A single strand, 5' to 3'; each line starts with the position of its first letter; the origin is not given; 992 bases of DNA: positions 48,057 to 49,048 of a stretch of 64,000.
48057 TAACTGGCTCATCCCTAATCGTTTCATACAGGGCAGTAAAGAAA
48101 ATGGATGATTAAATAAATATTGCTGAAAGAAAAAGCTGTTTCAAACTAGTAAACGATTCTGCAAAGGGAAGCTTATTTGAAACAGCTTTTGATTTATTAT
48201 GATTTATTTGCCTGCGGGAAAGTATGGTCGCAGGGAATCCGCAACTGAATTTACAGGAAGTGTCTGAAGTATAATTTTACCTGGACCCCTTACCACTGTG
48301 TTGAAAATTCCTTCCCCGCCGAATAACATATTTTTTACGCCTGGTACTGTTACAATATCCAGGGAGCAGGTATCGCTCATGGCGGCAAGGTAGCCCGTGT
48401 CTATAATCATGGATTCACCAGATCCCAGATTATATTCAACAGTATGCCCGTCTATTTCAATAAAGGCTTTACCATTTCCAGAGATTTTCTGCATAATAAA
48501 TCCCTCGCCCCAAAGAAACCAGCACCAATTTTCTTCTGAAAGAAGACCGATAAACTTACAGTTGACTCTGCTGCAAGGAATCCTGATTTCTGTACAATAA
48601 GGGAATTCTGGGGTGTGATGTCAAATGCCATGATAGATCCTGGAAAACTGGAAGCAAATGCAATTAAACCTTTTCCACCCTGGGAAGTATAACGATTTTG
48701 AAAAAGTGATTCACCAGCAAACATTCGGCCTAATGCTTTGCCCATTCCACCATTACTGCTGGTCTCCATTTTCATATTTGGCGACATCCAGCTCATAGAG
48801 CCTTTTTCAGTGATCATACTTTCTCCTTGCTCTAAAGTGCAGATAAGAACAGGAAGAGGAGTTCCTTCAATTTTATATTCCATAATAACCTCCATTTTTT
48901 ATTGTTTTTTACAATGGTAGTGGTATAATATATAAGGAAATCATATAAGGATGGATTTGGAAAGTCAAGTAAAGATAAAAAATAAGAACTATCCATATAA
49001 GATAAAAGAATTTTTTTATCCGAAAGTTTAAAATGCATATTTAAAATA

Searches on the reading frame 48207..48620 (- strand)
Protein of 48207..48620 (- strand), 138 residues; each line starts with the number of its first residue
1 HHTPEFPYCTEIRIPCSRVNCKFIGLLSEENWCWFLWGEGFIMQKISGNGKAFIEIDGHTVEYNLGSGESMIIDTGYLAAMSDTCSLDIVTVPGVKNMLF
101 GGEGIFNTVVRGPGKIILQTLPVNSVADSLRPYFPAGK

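Call 33: search_protein_families(library=pfam, proteins=[window:48207-48620:-], max_evalue=0.001)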
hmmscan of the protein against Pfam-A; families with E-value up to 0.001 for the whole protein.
window:48207-48620:- (138 aa): 1 family
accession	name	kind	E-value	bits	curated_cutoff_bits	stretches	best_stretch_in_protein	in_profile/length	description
PF01987.23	AIM24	-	6.9e-28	98.2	25.7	1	35-121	120-205/205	Mitochondrial biogenesis AIM24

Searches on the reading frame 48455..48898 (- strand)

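Call 33: search_protein_families(library=pfam, proteins=[window:48455-48898:-], max_evalue=0.001)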
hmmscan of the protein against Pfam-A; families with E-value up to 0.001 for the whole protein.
window:48455-48898:- (148 aa): 1 family
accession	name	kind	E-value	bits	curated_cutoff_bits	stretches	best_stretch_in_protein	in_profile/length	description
PF01987.23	AIM24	-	1.9e-40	139.2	25.7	1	8-134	1-126/205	Mitochondrial biogenesis AIM24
